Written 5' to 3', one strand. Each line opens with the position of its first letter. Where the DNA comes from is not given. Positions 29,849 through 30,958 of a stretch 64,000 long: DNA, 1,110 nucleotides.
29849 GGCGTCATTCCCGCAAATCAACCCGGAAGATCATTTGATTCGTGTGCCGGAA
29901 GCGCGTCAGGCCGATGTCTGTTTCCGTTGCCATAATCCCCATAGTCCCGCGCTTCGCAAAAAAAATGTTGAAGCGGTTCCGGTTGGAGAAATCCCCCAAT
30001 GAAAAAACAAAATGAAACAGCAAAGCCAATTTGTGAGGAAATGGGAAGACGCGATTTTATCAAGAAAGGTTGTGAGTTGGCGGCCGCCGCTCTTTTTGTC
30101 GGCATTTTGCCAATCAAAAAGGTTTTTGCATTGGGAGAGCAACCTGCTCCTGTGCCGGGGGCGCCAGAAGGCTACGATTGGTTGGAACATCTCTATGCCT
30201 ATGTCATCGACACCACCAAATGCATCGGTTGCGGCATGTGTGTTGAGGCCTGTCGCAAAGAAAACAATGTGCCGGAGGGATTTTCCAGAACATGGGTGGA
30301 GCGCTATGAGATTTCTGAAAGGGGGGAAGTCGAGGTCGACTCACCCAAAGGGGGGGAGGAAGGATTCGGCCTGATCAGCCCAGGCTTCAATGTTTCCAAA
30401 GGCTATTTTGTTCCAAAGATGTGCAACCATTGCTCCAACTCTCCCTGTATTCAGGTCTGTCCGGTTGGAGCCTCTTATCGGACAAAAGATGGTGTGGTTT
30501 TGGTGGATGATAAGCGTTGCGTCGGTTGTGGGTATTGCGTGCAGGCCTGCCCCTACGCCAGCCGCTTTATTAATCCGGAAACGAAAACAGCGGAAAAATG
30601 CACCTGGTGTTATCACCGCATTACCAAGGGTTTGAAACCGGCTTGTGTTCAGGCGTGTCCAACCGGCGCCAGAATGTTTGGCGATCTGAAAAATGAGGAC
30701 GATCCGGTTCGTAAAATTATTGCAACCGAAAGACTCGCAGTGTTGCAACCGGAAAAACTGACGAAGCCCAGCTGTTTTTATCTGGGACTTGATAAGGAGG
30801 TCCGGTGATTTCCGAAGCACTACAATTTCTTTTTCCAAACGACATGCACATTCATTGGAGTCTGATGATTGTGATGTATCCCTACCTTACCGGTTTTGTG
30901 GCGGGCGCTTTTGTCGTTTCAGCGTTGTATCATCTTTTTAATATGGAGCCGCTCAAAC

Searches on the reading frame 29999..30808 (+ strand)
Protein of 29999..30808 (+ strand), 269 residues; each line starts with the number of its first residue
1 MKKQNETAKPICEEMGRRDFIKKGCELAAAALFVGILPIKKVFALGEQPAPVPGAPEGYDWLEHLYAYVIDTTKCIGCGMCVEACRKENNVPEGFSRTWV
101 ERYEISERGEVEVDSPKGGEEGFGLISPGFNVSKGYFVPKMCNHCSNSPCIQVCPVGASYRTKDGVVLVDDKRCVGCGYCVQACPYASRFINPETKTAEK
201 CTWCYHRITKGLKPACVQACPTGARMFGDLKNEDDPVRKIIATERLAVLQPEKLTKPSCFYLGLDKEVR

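Call 25: search_protein_families(library=pfam, proteins=[window:29999-30808:+], max_evalue=0.0001)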
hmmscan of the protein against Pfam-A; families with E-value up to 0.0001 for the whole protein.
window:29999-30808:+ (269 aa): 14 families
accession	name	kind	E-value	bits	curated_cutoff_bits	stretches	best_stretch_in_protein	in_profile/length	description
PF13247.11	Fer4_11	-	2.8e-29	101.7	26.2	1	135-229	3-99/100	4Fe-4S dicluster domain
PF12838.12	Fer4_7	-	6.8e-16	58.9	27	2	74-158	1-52/52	4Fe-4S dicluster domain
PF13237.11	Fer4_10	-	8.9e-15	54.8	25.5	2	137-185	4-53/53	4Fe-4S dicluster domain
PF12797.12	Fer4_2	-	1.7e-14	53.1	24.5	2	166-186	2-22/22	4Fe-4S binding domain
PF00037.32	Fer4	-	2.4e-14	52.9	21.1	2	169-186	3-20/24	4Fe-4S binding domain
PF12837.12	Fer4_6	-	1.6e-12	47.1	25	1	166-186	1-21/24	4Fe-4S binding domain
PF13187.11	Fer4_9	-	1.9e-11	44.2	27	2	141-186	1-49/52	4Fe-4S dicluster domain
PF12798.12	Fer4_3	-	7.8e-09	36.1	27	0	174-186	1-13/15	4Fe-4S binding domain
PF25160.1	LdpA_Fe-S-bd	-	3.6e-08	33.5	27.6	1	147-187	6-41/49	LdpA Fe-S cluster-binding domain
PF13183.11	Fer4_8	-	5.9e-08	33.6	27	1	73-157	3-67/68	4Fe-4S dicluster domain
PF13534.11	Fer4_17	-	4.3e-07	30.8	22.2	0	74-93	1-20/61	4Fe-4S dicluster domain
PF14697.11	Fer4_21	-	1.1e-05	25.8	35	0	69-87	2-20/59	4Fe-4S dicluster domain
PF13484.11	Fer4_16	-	1.7e-05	26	30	0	74-85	52-63/66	4Fe-4S double cluster binding domain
PF12800.12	Fer4_4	-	8.3e-05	23.1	24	0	73-86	2-15/17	4Fe-4S binding domain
